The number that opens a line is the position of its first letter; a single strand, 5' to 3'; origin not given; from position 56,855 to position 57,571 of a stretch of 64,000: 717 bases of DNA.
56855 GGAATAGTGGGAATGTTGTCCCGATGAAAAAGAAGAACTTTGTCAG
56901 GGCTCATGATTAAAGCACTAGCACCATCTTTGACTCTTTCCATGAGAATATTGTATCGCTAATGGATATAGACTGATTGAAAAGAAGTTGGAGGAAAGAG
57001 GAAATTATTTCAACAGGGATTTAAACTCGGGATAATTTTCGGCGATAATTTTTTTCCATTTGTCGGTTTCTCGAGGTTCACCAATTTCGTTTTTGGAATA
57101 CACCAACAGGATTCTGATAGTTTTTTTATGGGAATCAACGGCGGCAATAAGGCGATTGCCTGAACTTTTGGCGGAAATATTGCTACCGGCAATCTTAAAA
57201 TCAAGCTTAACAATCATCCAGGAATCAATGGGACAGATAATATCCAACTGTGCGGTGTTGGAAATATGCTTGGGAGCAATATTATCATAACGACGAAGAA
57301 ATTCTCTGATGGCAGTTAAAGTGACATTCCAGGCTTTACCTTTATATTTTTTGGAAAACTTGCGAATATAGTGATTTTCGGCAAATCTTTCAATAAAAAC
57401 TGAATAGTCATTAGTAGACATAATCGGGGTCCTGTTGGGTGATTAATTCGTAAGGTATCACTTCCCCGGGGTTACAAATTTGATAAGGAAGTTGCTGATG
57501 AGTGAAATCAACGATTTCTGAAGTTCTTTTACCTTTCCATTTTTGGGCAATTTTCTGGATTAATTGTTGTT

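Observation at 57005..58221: HTH-Panacea antitoxin-like gene translationally coupled to an uncharacterised 138-aa toxin candidate, with triple half-site operator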

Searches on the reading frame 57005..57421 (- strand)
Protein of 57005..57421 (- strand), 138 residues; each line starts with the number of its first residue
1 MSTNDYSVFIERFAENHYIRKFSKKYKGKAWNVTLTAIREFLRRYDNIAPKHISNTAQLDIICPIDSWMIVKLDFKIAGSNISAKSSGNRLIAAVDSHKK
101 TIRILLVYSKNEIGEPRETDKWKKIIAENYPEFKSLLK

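Call 3: search_protein_families(library=pfam, proteins=[window:57005-57421:-], max_evalue=1)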
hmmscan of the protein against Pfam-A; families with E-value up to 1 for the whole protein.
window:57005-57421:- (138 aa): 1 family
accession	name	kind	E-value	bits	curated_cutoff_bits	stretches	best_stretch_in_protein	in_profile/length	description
PF00167.24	FGF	-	0.1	13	24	1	4-36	71-103/124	Fibroblast growth factor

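Call 4: search_protein_families(library=ncbifam, proteins=[window:57005-57421:-], max_evalue=1)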
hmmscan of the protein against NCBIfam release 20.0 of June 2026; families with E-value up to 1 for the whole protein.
window:57005-57421:- (138 aa): 0 families

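Call 5: search_protein_families(library=padloc, proteins=[window:57005-57421:-], max_evalue=1)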
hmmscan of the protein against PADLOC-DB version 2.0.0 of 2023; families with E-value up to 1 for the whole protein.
window:57005-57421:- (138 aa): 0 families

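Call 6: find_homologous_proteins(query=window:57005-57421:-, max_evalue=0.01)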
Query window:57005-57421:- (138 aa): 209 proteins with E <= 0.01 among 217 candidates; the best 120 are listed.
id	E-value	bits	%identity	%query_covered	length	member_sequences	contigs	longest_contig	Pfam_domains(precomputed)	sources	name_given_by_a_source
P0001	2.0e-82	291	96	100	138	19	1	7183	-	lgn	-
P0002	1.3e-58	214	71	99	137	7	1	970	-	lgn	-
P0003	3.2e-57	210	69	99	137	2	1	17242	-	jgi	jgi:hypothetical protein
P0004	3.6e-56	206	65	99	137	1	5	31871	-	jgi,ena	-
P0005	1.2e-55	205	67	99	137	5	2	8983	-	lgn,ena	-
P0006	1.3e-55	205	68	99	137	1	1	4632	-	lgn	-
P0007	2.2e-55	204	67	99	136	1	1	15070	-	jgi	jgi:hypothetical protein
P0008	2.7e-55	204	65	99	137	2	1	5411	-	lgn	-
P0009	2.7e-55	204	66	100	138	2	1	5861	-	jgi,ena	-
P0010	5.5e-55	203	65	99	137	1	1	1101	-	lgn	-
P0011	7.7e-55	202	66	99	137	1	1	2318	-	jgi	jgi:hypothetical protein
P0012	3.3e-54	200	63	99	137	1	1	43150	-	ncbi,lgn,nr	ncbi:hypothetical protein KBC75_02435 [Candidatus Shapirobacteria bacterium]|nr:hypothetical protein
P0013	4.3e-54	200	64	99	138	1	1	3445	-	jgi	jgi:hypothetical protein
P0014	6.7e-54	199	63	99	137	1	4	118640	-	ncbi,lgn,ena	-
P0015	9.9e-54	199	66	99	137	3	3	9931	-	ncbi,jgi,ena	-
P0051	1.9e-44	169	57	99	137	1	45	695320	-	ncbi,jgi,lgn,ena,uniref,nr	ncbi:hypothetical protein A2574_02410 [Candidatus Shapirobacteria bacterium RIFOXYD1_FULL_38_32]|uni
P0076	4.7e-25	106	43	100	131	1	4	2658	-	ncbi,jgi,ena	-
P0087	2.4e-24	104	43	99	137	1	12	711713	-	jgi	jgi:hypothetical protein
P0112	4.0e-22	96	44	100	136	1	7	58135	-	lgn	-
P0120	2.0e-21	94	37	99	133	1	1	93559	-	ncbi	-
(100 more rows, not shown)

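Call 7: search_solved_structures(query=window:57005-57421:-, max_evalue=10)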
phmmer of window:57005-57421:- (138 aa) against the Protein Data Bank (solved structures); distinct sequences matched with E-value up to 10: 84 (the best 60 are shown).
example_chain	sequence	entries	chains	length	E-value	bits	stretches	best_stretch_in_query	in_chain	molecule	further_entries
2hz9_A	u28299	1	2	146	0.0054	19.8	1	3-36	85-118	Heparin-binding growth factor 1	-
3fje_A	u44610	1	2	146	0.0096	19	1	3-35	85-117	Heparin-binding growth factor 1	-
1k5v_A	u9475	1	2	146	0.023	17.8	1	3-35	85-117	Acidic fibroblast growth factor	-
3fgm_A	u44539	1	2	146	0.023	17.8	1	3-36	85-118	Heparin-binding growth factor 1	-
3fjh_A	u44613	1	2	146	0.024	17.7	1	3-35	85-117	Heparin-binding growth factor 1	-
3fjf_A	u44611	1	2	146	0.025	17.7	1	3-35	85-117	Heparin-binding growth factor 1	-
4q9g_A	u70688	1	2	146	0.026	17.6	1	3-36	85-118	Fibroblast growth factor 1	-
4qo3_A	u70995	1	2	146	0.026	17.6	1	3-36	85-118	Fibroblast growth factor 1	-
4q91_A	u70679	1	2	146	0.026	17.6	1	3-36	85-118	Fibroblast growth factor 1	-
4q9p_A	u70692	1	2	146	0.026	17.6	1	3-36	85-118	Fibroblast growth factor 1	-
3bag_A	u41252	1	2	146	0.03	17.4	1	3-36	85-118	Heparin-binding growth factor 1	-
1dzd_A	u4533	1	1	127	0.034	17.2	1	3-35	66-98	ACIDIC FIBROBLAST GROWTH FACTOR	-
3fj8_A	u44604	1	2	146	0.035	17.2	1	3-36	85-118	Heparin-binding growth factor 1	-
2ntd_A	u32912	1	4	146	0.035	17.2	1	3-36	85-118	Acidic fibroblast growth factor 1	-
1dzc_A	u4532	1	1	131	0.036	17.1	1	3-35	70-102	FIBROBLAST GROWTH FACTOR 1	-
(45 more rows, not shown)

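Call 8: search_protein_families(library=phrogs, proteins=[window:57005-57421:-], max_evalue=1)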
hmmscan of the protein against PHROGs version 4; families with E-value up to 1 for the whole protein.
window:57005-57421:- (138 aa): 4 families
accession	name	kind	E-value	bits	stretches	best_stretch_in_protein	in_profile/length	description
phrog_5869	-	unknown function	0.0074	17.4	1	81-126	55-101/110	-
phrog_14881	-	unknown function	0.097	13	1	71-127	226-279/289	-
phrog_34963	-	unknown function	0.16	12.6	0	19-58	175-216/222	-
phrog_17767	-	unknown function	0.18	12.5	1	16-62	126-172/247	-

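Call 12: search_solved_structures(query=A1, max_evalue=10, show_alignments=3)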
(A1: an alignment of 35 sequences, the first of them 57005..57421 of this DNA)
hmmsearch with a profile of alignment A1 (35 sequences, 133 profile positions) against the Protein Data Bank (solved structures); distinct sequences matched with E-value up to 10: 9.
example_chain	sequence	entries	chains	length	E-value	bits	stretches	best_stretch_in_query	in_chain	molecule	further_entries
1z6o_A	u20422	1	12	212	0.13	15.3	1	17-53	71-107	Ferritin light chain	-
5ja9_C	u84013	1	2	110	0.28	14.2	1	76-115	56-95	Toxin HigB-2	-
5ja8_A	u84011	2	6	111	0.29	14.2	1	76-115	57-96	Toxin HigB-2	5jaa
8a0x_C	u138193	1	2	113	0.3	14.1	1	76-115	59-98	Toxin HigB-2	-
5mje_A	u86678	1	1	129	0.4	13.7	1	77-115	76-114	Cytotoxic translational repressor of toxin-antitoxin stability system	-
9tv9_C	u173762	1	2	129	0.47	13.5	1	77-115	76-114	Toxin HigB-2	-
3eff_K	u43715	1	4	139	0.96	12.5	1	15-52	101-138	Voltage-gated potassium channel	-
3pjs_K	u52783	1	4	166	1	12.4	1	8-52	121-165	Voltage-gated potassium channel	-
1f6g_A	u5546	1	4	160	1.1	12.3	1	15-52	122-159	VOLTAGE-GATED POTASSIUM CHANNEL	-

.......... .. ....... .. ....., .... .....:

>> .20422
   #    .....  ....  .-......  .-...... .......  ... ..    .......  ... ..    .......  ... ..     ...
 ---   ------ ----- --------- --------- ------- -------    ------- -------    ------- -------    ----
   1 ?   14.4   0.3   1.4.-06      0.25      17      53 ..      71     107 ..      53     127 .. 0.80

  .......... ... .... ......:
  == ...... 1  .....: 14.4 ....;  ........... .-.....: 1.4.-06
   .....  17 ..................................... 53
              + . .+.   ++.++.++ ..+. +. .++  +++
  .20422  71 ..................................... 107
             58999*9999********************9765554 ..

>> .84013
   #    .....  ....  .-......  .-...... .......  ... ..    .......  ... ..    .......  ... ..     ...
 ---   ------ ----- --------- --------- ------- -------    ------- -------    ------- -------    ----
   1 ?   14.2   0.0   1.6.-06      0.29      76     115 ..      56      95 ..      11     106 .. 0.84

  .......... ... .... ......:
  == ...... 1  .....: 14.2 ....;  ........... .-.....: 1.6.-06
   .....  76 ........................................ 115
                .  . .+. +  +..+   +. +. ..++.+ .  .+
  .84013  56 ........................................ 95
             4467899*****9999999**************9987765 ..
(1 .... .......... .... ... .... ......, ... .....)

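Call 13: search_protein_families(library=pfam, alignment_id=A1, max_evalue=1)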
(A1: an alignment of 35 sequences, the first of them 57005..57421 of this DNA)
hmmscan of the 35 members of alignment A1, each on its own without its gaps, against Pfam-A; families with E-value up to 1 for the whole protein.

A. member 1, window:57005-57421:- (138 aa): 1 family
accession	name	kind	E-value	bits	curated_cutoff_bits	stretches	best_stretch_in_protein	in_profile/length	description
PF00167.24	FGF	-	0.1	13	24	1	4-36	71-103/124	Fibroblast growth factor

B. families by the number of members that match (of 35 scanned): 19 families
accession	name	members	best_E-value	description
PF20543.3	CowN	2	0.017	N2-fixation sustaining protein CowN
PF14926.11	CFAP300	2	0.024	Cilia- and flagella-associated protein 300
PF13168.11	Poxvirus_B22R_C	1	0.0061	Poxvirus B22R protein C-terminal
PF10241.14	KxDL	1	0.041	Uncharacterized conserved protein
PF20769.2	YPEB_N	1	0.041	YpeB N-terminal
PF19707.4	DUF6204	1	0.051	Family of unknown function (DUF6204)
PF17867.7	AAA_lid_7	1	0.056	Midasin AAA lid domain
PF14178.11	YppF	1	0.074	YppF-like protein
PF12550.13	GCR1_C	1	0.088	Transcriptional activator of glycolytic enzymes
PF22238.1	RIP_P131-like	1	0.099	RIP/P131 family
PF00167.24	FGF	1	0.1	Fibroblast growth factor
PF14265.11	DUF4355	1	0.1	Capsid assembly scaffolding protein Gp46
PF20410.3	X-Tfes_XVIPCD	1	0.11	X-Tfes, XVIPCD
PF19993.5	DO-GTPase2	1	0.12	Double-GTPase 2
PF11065.13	DUF2866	1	0.13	Protein of unknown function (DUF2866)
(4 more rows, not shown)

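Call 15: find_encoding_contigs(protein=P0051, flank=4000, max_places=3)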
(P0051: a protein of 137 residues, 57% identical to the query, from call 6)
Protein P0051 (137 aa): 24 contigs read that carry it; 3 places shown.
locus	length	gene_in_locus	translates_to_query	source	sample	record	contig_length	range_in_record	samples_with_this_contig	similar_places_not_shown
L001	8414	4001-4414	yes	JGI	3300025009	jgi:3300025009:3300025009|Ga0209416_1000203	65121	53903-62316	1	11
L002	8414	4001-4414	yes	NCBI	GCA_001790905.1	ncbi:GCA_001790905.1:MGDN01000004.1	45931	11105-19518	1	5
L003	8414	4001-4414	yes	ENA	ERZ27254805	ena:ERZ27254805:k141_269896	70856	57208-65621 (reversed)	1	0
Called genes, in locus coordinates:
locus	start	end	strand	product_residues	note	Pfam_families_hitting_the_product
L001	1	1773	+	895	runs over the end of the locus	PF00270:DEAD (weak), PF04851:ResIII, PF27159:HI_1054_N, PF27365:HI_1054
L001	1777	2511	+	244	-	PF12705:PDDEXK_1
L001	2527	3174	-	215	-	-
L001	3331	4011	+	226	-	PF01381:HTH_3, PF12844:HTH_19 (weak), PF13443:HTH_26 (weak), PF13560:HTH_31 (weak), PF13274:SocA_Panacea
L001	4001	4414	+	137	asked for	-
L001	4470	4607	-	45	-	-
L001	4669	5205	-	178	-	-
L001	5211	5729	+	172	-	-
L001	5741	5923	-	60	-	-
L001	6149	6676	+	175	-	-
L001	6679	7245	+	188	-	-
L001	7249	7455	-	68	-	-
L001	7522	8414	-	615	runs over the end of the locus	PF09972:DUF2207, PF20990:DUF2207_C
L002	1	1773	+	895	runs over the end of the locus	PF00270:DEAD (weak), PF04851:ResIII, PF27159:HI_1054_N, PF27365:HI_1054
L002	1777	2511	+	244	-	PF12705:PDDEXK_1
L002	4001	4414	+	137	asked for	-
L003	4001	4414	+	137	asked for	-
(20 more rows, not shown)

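Call 16: find_encoding_contigs(protein=P0087, flank=4000, max_places=3)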
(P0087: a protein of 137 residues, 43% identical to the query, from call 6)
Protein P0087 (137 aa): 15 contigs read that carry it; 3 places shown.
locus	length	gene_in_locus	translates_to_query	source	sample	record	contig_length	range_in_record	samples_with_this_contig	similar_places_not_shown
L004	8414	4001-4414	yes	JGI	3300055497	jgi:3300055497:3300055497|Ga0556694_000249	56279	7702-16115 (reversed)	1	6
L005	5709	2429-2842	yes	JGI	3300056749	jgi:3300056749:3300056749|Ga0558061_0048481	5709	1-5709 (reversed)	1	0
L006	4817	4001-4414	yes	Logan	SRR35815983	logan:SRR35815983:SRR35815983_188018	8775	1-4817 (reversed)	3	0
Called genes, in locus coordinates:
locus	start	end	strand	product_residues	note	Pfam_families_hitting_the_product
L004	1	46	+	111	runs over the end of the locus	-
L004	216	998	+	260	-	-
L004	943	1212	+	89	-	-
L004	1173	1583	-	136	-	PF20137:BubE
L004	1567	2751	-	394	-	PF20590:DUF6791, PF00899:ThiF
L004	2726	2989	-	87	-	PF14452:Multi_ubiq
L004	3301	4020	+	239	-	PF01381:HTH_3, PF13560:HTH_31, PF13274:SocA_Panacea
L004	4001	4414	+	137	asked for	-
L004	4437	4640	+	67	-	PF13404:HTH_AsnC-type (faint), PF13412:HTH_24 (faint), PF13560:HTH_31, PF12844:HTH_19 (weak), PF13443:HTH_26, PF01381:HTH_3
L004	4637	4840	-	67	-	-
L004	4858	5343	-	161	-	PF13091:PLDc_2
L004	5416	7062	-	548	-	PF00239:Resolvase, PF07508:Recombinase (weak), PF13408:Zn_ribbon_recom (weak)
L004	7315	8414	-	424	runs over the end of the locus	PF27228:MTBMA_p00010_2nd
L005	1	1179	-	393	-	?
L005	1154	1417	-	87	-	PF14452:Multi_ubiq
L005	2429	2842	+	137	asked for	-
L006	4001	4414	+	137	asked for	-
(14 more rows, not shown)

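Call 19: predict_structure(alignment_id=A1)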
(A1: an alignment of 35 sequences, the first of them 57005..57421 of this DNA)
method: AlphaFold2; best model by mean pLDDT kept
length: 138 residues; sequences in the alignment: 35
mean_pLDDT: 87.6   pTM: 0.83
mean pLDDT of the five models: 87.6, 84.1, 81.6, 81.2, 80.5
residues with pLDDT >= 90: 62; 70-90: 72; 50-70: 2; < 50: 2
segments of 3 or more residues with pLDDT < 50: none
pLDDT, mean of each block of 10 residues (from residue 1): 76 84 82 92 88 84 89 92 89 93 93 87 92 84
secondary structure, 60 per line:
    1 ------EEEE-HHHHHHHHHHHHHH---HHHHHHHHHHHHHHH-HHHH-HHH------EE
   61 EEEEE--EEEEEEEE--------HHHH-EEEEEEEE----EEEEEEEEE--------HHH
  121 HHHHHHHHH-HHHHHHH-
elements in order: E7-10 H12-25 H29-43 H45-48 E59-65 E68-75 H84-87 E89-96 E101-109 H118-129 H131-137

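Call 20: find_encoding_contigs(protein=P0120, flank=4000, max_places=2)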
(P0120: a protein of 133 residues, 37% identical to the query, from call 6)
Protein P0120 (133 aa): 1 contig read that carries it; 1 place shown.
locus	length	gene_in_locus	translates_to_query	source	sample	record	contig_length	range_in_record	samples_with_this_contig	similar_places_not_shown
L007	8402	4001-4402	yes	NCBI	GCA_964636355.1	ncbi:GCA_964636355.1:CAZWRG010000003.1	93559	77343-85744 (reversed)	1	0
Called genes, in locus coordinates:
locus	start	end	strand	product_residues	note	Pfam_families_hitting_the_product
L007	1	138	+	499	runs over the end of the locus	PF12161:HsdM_N, PF02384:N6_Mtase, PF01170:UPF0020 (weak)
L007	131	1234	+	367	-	-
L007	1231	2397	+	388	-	PF01420:Methylase_S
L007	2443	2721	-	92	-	-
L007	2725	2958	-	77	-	PF09954:DUF2188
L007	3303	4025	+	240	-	PF01381:HTH_3, PF13443:HTH_26 (faint), PF13560:HTH_31, PF13274:SocA_Panacea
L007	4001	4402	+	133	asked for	-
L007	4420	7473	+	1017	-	PF04313:HSDR_N, PF04851:ResIII, PF18766:SWI2_SNF2, PF22679:T1R_D3-like, PF11867:T1RH-like_C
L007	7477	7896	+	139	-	-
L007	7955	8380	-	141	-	PF03479:PCC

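Call 21: find_encoding_contigs(protein=P0112, flank=4000, max_places=2)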
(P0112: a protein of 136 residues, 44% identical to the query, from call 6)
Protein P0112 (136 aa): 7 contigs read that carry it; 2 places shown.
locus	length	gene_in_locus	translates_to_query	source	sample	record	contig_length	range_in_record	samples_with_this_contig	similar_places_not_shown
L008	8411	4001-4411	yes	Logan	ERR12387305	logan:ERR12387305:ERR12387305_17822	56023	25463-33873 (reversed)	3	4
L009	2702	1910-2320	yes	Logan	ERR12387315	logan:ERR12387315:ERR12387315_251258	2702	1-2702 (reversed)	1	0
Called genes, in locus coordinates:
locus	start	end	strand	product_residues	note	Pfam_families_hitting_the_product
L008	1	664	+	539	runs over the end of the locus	PF02384:N6_Mtase, PF05175:MTS (weak), PF07669:Eco57I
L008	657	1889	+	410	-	PF01420:Methylase_S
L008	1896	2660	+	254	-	-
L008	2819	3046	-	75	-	-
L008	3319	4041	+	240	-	PF01381:HTH_3, PF12844:HTH_19 (weak), PF13560:HTH_31, PF13274:SocA_Panacea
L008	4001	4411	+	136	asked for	-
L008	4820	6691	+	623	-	PF03235:GmrSD_N, PF07510:GmrSD_C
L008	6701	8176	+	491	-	PF11074:DUF2779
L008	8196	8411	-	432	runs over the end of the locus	PF02812:ELFV_dehydrog_N, PF00208:ELFV_dehydrog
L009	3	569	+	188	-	?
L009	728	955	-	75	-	-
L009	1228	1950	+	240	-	PF01381:HTH_3, PF12844:HTH_19 (weak), PF13560:HTH_31, PF13274:SocA_Panacea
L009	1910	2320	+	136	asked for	-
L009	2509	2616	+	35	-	PF04014:MazE_antitoxin (weak)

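Call 25: fold_search(model_id=the predicted structure, library=pdb)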
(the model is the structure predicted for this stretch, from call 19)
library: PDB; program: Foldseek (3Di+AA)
matches with E <= 10: 637; with E <= 0.001: 0
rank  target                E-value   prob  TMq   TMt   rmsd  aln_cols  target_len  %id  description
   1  1wmi_A                1.2e-03  1.00  0.50  0.75   3.4       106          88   14  Crystal structure of archaeal RelE-RelB complex from Pyrococcus horikoshii OT3 (released 2005-03-15)
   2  8a0x_D                5.5e-03  0.99  0.46  0.55   5.2       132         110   19  Crystal structure of the HigB2-HigA2 tetramer in complex with operator DNA (released 2023-05-03)
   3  6kml_A                6.2e-03  0.98  0.44  0.55   4.8       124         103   14  2.09 Angstrom resolution crystal structure of tetrameric HigBA toxin-antitoxin complex from E.coli (released 2020-11-18)
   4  2khe_MODEL_1_A        7.1e-03  1.00  0.47  0.69   4.0       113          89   12  Solution Structure of the Bacterial Toxin Rele from Thermus Thermophilus HB8 (released 2010-03-31)
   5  3g5o_C                7.1e-03  0.99  0.41  0.60   4.7       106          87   14  The crystal structure of the toxin-antitoxin complex RelBE2 (Rv2865-2866) from Mycobacterium tuberculosis (released 2009-04-14)
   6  4fxh_B                7.1e-03  0.93  0.34  0.48   7.0       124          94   14  Crystal structure of the isolated E. coli RelE toxin, P212121 form (released 2012-08-29)
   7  6kml_C                8.1e-03  0.97  0.42  0.52   5.2       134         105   13  2.09 Angstrom resolution crystal structure of tetrameric HigBA toxin-antitoxin complex from E.coli (released 2020-11-18)
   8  2otr_MODEL_1_A        9.9e-03  0.98  0.42  0.60   5.6       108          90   11  Solution Structure of Conserved Hypothetical Protein HP0892 from Helicobacter pylori (released 2007-12-18)
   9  9w3a_A                9.9e-03  0.97  0.43  0.49   5.5       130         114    8  Crystal structure of PfiAT toxin-antitoxin complex (released 2026-02-11)
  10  9w3a_C                9.9e-03  0.96  0.42  0.48   5.4       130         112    7  Crystal structure of PfiAT toxin-antitoxin complex (released 2026-02-11)
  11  5ycl_B                1.2e-02  0.97  0.40  0.52   4.6       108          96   15  Crystal structure of HigBA complex from Shigella flexneri (released 2018-09-19)
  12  5ifg_C                1.6e-02  0.97  0.43  0.56   4.4       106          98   16  Crystal structure of HigA-HigB complex from E. Coli (released 2017-03-01)
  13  3g5o_B                1.8e-02  0.99  0.41  0.65   4.6       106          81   14  The crystal structure of the toxin-antitoxin complex RelBE2 (Rv2865-2866) from Mycobacterium tuberculosis (released 2009-04-14)
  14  6kmq_A                1.9e-02  0.94  0.40  0.55   4.6       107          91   15  2.3 Angstrom resolution structure of dimeric HigBA toxin-antitoxin complex from E. coli (released 2020-11-18)
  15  5ja8_C                2.2e-02  0.90  0.40  0.48   5.7       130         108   16  Crystal structure of the HigB2 toxin in complex with Nb2 (released 2017-04-05)
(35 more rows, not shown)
